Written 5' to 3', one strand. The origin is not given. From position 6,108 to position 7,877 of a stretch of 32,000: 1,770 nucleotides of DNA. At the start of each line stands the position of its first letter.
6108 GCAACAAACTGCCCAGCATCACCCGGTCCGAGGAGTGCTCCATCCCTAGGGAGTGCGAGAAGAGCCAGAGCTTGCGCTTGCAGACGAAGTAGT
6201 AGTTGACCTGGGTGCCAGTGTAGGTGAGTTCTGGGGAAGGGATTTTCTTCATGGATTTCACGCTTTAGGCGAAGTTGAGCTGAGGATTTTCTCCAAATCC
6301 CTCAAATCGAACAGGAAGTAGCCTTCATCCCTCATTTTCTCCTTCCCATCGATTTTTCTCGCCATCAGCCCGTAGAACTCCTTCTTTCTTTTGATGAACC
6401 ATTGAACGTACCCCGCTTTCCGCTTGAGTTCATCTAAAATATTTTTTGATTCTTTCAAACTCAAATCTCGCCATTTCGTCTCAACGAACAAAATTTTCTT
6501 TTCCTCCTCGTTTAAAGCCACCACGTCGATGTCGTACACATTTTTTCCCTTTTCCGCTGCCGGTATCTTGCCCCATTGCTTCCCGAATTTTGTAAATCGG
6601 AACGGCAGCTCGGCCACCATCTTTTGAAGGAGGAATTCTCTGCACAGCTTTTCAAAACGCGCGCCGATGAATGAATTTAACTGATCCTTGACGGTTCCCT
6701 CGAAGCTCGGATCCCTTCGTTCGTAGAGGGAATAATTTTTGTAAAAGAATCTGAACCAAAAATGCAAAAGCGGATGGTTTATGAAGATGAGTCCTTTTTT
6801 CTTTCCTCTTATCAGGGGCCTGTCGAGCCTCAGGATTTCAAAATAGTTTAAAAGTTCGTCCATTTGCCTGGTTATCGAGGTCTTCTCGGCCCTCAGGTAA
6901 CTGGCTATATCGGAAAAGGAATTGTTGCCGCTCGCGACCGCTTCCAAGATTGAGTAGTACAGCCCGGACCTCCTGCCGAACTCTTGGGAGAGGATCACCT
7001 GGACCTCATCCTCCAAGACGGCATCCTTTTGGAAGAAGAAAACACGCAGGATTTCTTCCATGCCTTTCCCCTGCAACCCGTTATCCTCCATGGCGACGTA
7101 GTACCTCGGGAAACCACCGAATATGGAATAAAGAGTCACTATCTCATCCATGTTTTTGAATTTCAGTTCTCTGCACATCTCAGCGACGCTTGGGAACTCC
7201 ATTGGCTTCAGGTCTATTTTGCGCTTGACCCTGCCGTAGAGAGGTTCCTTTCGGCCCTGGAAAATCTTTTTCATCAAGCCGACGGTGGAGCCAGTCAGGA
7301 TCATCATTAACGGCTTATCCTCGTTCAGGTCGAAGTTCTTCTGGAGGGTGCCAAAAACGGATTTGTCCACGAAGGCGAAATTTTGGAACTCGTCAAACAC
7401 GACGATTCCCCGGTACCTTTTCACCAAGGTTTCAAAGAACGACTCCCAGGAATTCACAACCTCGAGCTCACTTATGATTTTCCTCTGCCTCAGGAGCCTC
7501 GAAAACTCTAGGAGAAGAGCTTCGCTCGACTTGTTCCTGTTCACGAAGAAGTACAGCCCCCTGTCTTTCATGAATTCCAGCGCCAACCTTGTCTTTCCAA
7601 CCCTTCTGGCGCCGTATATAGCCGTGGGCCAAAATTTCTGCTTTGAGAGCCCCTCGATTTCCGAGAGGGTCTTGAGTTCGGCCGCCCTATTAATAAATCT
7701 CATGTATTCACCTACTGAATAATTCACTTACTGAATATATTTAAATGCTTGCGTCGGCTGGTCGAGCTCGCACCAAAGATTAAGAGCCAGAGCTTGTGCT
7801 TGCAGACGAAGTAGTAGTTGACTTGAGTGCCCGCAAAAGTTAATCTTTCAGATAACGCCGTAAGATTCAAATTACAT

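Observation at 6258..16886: Two ATPase + PD-(D/E)xK-like genes bracket the interference module inside a type I cas operon: candidate CRISPR-embedded accessory or defence modules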

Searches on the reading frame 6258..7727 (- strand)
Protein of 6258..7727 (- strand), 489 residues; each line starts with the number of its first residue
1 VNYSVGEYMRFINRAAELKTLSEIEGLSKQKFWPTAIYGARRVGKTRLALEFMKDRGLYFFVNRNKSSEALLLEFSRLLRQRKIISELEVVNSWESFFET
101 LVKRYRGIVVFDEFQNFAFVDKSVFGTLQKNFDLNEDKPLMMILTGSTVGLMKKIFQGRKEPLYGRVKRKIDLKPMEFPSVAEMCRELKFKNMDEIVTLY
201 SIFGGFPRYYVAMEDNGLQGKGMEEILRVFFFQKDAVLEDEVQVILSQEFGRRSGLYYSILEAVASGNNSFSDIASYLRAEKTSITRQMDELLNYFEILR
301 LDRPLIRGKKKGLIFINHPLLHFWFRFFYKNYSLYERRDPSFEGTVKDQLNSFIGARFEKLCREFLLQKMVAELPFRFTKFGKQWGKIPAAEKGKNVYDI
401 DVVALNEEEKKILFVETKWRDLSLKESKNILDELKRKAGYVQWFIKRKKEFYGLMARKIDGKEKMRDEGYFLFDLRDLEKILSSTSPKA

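Call 5: search_protein_families(library=pfam, proteins=[window:6258-7727:-], max_evalue=0.01)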
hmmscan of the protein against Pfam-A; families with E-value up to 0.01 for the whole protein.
window:6258-7727:- (489 aa): 5 families
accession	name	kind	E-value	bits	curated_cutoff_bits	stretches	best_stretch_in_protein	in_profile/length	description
PF03008.20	DUF234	-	2e-23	83.1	22.5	1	324-430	1-100/100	Archaea bacterial proteins of unknown function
PF01637.24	ATPase_2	-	2.8e-18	67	33.2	1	11-209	1-221/225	ATPase domain predominantly from Archaea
PF13173.12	AAA_14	-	1.4e-10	41.8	27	1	35-178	5-125/129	AAA domain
PF13401.12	AAA_22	-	1.9e-05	25.4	27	1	35-151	8-126/130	AAA domain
PF22558.3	REase-ARP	-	6.8e-05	23.1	27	1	359-443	83-166/270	Restriction Endonuclease associating with ARP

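Call 6: search_protein_families(library=ncbifam, proteins=[window:6258-7727:-], max_evalue=0.01)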
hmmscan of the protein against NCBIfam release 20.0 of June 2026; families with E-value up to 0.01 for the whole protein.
window:6258-7727:- (489 aa): 0 families

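Call 14: find_encoding_contigs(protein=window:6258-7703:-, flank=10000, max_places=6)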
Protein window:6258-7703:- (481 aa): no gene with exactly this product is on record in the collection.

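Call 16: find_homologous_proteins(query=window:6258-7703:-, max_evalue=1e-10)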
Query window:6258-7703:- (481 aa): 559 proteins with E <= 1e-10 among 8000 candidates; the best 120 are listed.
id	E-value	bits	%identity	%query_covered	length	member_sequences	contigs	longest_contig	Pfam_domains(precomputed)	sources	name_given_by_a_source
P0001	0.0e+0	1064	100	100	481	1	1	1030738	PF13173.13,PF03008.21,PF13401.13,PF01637.25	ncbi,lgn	-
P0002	3.3e-272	921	85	100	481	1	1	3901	PF13173.13,PF03008.21,PF01637.25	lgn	-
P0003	5.3e-268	908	83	100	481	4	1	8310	PF13173.13,PF03008.21,PF01637.25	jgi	-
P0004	7.7e-263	890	83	99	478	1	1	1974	PF13173.13,PF03008.21,PF01637.25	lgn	-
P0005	1.9e-259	879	82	99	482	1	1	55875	PF13173.13,PF03008.21,PF01637.25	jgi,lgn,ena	-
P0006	1.4e-236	804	74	99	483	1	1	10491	PF13173.13,PF03008.21,PF13401.13,PF01637.25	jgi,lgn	jgi:AAA+ ATPase superfamily predicted ATPase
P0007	9.7e-233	791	73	99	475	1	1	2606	PF13173.13,PF03008.21,PF01637.25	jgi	-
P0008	3.0e-225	767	71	98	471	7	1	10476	PF13173.13,PF03008.21,PF13401.13,PF01637.25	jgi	jgi:AAA+ ATPase superfamily predicted ATPase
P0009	1.8e-194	665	63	99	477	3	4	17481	PF13173.13,PF03008.21,PF01637.25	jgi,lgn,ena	-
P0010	4.0e-191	654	62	98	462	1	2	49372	PF13173.13,PF03008.21,PF13401.13,PF01637.25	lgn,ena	-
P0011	6.6e-189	647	62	98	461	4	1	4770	PF13173.13,PF03008.21,PF13401.13,PF01637.25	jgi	-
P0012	3.3e-178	611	81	70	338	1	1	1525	PF03008.21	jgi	jgi:AAA+ ATPase superfamily predicted ATPase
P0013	2.3e-172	592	58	98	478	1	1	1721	PF13173.13,PF03008.21,PF13401.13,PF01637.25,PF13191.13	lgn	-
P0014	6.4e-159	548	54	98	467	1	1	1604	PF13173.13,PF03008.21,PF01637.25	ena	-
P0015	1.5e-158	547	54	98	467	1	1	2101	PF13173.13,PF03008.21,PF01637.25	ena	-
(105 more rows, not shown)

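Call 17: find_encoding_contigs(protein=P0001, flank=10000, max_places=3)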
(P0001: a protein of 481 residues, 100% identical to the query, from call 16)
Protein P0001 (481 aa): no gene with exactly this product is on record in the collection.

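Call 18: find_encoding_contigs(protein=P0005, flank=10000, max_places=3)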
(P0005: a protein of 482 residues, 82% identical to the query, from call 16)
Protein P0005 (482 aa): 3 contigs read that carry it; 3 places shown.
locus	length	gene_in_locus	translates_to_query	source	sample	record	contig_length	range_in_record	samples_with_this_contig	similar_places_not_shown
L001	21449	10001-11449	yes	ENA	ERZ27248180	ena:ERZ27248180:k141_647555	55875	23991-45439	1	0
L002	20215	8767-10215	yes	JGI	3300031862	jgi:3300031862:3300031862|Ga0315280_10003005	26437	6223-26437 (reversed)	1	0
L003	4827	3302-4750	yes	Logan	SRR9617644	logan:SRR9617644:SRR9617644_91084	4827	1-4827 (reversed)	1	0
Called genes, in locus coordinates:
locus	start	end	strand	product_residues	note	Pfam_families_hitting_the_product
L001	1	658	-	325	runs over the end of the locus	PF03215:Rad17 (weak), PF05496:RuvB_N, PF00004:AAA, PF13177:DNA_pol3_delta2, PF21960:RCF1-5-like_lid, PF25361:AAA_lid_RFC1 (faint), PF08542:Rep_fac_C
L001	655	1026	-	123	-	PF03965:Penicillinase_R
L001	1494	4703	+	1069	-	PF00133:tRNA-synt_1, PF01921:tRNA-synt_1f (faint), PF09334:tRNA-synt_1g, PF01406:tRNA-synt_1e (weak), PF08264:Anticodon_1, PF19302:DUF5915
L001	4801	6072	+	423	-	PF00368:HMG-CoA_red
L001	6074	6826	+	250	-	PF01881:Cas_Cas6_C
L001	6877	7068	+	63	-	-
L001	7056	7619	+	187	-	PF19502:DUF6036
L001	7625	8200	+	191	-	PF07929:PRiA4_ORF3, PF12251:SNAPC3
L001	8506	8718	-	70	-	PF08271:Zn_Ribbon_TF (faint)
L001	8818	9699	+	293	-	-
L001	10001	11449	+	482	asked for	PF01637:ATPase_2, PF13173:AAA_14, PF03008:DUF234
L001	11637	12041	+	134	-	PF01909:NTP_transf_2, PF18765:Polbeta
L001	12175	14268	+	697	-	PF24903:OB_MEIOB_N (faint), PF01336:tRNA_anti-codon (weak), PF15072:HROB (faint), PF16686:POT1PC (faint), PF17244:CDC24_OB3 (faint), PF21473:OB_Ssb-like (faint), PF01336:tRNA_anti-codon (weak), PF08646:Rep_fac-A_C, +1 more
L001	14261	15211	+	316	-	PF14520:HHH_5, PF21999:IMS_HHH_1 (faint), PF00154:RecA_N, PF08423:Rad51, PF13481:AAA_25 (weak), PF06745:ATPase (weak)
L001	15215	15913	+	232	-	PF00702:Hydrolase, PF05116:S6PP (faint), PF08282:Hydrolase_3, PF12710:HAD (faint), PF08282:Hydrolase_3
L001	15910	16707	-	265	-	PF00142:Fer4_NifH (weak), PF01656:CbiA, PF02374:ArsA_ATPase (weak), PF06564:CBP_BcsQ, PF07015:VirC1 (weak), PF09140:MipZ (weak), PF10609:ParA, PF13614:AAA_31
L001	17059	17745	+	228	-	PF00149:Metallophos, PF12850:Metallophos_2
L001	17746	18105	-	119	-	PF05239:PRC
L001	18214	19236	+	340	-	PF00348:polyprenyl_synt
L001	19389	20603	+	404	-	PF07690:MFS_1 (weak)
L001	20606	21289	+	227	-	PF01209:Ubie_methyltran, PF02353:CMAS (weak), PF13489:Methyltransf_23, PF13847:Methyltransf_31, PF08241:Methyltransf_11, PF08242:Methyltransf_12, PF13649:Methyltransf_25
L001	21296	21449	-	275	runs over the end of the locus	PF01656:CbiA, PF02374:ArsA_ATPase (faint), PF07015:VirC1 (faint), PF09140:MipZ (faint), PF10609:ParA, PF13614:AAA_31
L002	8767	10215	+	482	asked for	PF01637:ATPase_2, PF13173:AAA_14, PF03008:DUF234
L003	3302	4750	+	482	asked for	PF01637:ATPase_2, PF13173:AAA_14, PF03008:DUF234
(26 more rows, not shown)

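Call 19: list_cluster_members(proteins=[P0001, P0005, P0003])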
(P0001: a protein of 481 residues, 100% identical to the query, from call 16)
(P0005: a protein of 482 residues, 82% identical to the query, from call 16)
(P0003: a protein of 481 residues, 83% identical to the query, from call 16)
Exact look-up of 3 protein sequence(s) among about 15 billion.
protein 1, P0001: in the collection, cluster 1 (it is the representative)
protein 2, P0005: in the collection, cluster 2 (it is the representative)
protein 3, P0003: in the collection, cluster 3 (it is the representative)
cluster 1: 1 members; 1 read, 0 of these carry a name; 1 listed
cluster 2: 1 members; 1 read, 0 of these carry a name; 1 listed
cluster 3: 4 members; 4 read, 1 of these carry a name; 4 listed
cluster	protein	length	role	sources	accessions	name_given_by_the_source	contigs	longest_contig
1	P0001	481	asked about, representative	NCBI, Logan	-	-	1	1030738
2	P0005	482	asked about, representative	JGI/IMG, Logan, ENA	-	-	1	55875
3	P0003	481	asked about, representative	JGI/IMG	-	-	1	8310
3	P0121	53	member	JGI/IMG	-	hypothetical protein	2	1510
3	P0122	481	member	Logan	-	-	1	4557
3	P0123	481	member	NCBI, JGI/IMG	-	-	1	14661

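Call 20: find_encoding_contigs(protein=P0003, flank=10000, max_places=3)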
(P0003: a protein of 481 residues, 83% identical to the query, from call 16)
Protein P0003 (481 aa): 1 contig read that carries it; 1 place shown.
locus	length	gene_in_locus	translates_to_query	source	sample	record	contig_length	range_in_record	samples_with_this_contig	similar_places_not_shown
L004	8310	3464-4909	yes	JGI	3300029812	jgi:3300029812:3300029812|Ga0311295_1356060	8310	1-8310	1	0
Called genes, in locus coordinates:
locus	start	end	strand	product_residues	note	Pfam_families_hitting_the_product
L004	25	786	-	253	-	PF01996:F420_ligase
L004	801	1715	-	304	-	PF00809:Pterin_bind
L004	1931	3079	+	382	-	PF00037:Fer4 (faint), PF12797:Fer4_2 (faint), PF13187:Fer4_9 (faint), PF04422:FrhB_FdhB_N, PF04432:FrhB_FdhB_C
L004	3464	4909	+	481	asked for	PF01637:ATPase_2, PF13173:AAA_14, PF03008:DUF234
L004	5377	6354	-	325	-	PF00296:Bac_luciferase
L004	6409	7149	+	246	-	PF01996:F420_ligase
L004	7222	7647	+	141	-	PF00571:CBS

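Call 25: find_related_loci(query=A4, collection=genome_contigs, flank=10000)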
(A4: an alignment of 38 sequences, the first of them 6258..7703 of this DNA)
Query A4 (481 aa) in genome_contigs; peptide patterns used: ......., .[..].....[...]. (x = any residue, [..] = any of these).
599 stretches matched a pattern (row limit reached: there are more); 369 encode a relative of the query (tblastn E <= 1e-3); the best 80 are kept; 80 distinct loci.
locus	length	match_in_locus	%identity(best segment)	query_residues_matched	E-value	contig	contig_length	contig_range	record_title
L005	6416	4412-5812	53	1-470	2e-163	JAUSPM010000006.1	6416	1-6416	MAG: Methanosarcinaceae archaeon isolate E21_metabat.bin.6 E21_k141_332810, whole genome shotgun sequence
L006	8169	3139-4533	51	1-469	1e-160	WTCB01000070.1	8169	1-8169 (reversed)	MAG: Candidatus Nanohaloarchaea archaeon isolate GLR72 c_000000123902, whole genome shotgun sequence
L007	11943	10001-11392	52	1-474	2e-158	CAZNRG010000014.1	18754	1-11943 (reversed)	MAG TPA_asm: Candidatus Hadarchaeota archaeon isolate SRP239594_co1_76 genome assembly, contig: NODE_1156_length_18754_c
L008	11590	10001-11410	50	1-477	1e-155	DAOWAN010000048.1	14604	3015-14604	MAG TPA_asm: Candidatus Nanohalarchaeota archaeon isolate CSMAG_1836 CSMAG_1836_k141_3387816_length_14604_cov_10.0000, w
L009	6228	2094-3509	50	1-479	6e-155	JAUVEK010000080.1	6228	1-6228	MAG: Candidatus Nanohalarchaeota archaeon isolate CSMAG_321 CSMAG_321_k141_3246209_length_6228_cov_14.6203, whole genome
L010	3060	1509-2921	51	1-477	3e-162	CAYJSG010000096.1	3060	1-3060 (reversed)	MAG TPA_asm: Candidatus Woesearchaeota archaeon isolate ERP125453_co1_184 genome assembly, contig: NODE_47012_length_306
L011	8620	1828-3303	48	1-476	2e-151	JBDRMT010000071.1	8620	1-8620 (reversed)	MAG: archaeon isolate MEGAHIT-group-1.845 k141_13790585, whole genome shotgun sequence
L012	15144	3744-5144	50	1-474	3e-151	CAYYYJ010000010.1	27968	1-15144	MAG TPA_asm: uncultured archaeon isolate ERP125453_co1_55 genome assembly, contig: NODE_1455_length_27968_cov_34.526135,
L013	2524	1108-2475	52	1-469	2e-159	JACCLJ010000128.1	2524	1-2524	MAG: Candidatus Micrarchaeota archaeon isolate Sv217 k141_10120464, whole genome shotgun sequence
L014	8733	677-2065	49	1-471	9e-150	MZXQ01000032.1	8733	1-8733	MAG: ANME-2 cluster archaeon HR1 5133_contig_414.2, whole genome shotgun sequence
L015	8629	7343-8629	52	1-432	3e-149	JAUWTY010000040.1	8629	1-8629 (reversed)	MAG: Methanosarcinales archaeon isolate CSMAG_2592 CSMAG_2592_k141_530818_length_8629_cov_9.0000, whole genome shotgun s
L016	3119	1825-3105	53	1-435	8e-156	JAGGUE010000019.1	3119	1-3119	MAG: Candidatus Aenigmatarchaeota archaeon isolate AUK066 PB_MBMC_020_c_000000000041, whole genome shotgun sequence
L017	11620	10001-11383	50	1-471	3e-148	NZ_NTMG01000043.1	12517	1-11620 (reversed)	Candidatus Methanoperedens sp. BLZ2 CMPBLZ2contig_625, whole genome shotgun sequence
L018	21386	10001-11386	50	1-471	8e-147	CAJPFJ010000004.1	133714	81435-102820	Methanosarcinales archaeon isolate METP1 genome assembly, contig: CONTIG_4, whole genome shotgun sequence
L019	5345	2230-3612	50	1-471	6e-148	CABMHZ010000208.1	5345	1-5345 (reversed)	uncultured archaeon isolate LFW-280_2_2 genome assembly, contig: LFW28022_286, whole genome shotgun sequence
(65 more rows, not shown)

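Call 56: search_solved_structures(query=A4, max_evalue=0.01)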
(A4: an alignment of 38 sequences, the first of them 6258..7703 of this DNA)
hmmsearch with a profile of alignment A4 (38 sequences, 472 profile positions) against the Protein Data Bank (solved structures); distinct sequences matched with E-value up to 0.01: 1.
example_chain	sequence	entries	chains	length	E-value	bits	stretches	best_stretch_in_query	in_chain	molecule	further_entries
2qen_A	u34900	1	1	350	1.2e-12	50.6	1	101-310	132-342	WALKER-TYPE ATPASE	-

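Call 58: search_protein_families(library=padloc, proteins=[window:6258-7703:-], max_evalue=0.01)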
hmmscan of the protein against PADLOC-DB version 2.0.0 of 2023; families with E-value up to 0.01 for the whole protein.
window:6258-7703:- (481 aa): 7 families
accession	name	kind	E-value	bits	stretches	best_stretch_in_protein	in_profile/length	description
PDLC04985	PDC-S27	-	2.7e-33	113.6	1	2-442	5-443/484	-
PDLC04984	PDC-S27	-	3.2e-33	113.3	1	2-447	3-448/474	-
PDLC04789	PDC-S01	-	1.6e-08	32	1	27-293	20-246/375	-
PDLC04786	PDC-S01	-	2.6e-06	24.4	1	26-170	22-150/439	-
PDLC04788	PDC-S01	-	0.00015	18.8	1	22-171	17-148/448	-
PDLC01848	CARF3--CARF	-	0.0061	14.3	0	250-288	140-177/197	-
PDLC04790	PDC-S01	-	0.0076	13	0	28-63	31-67/422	-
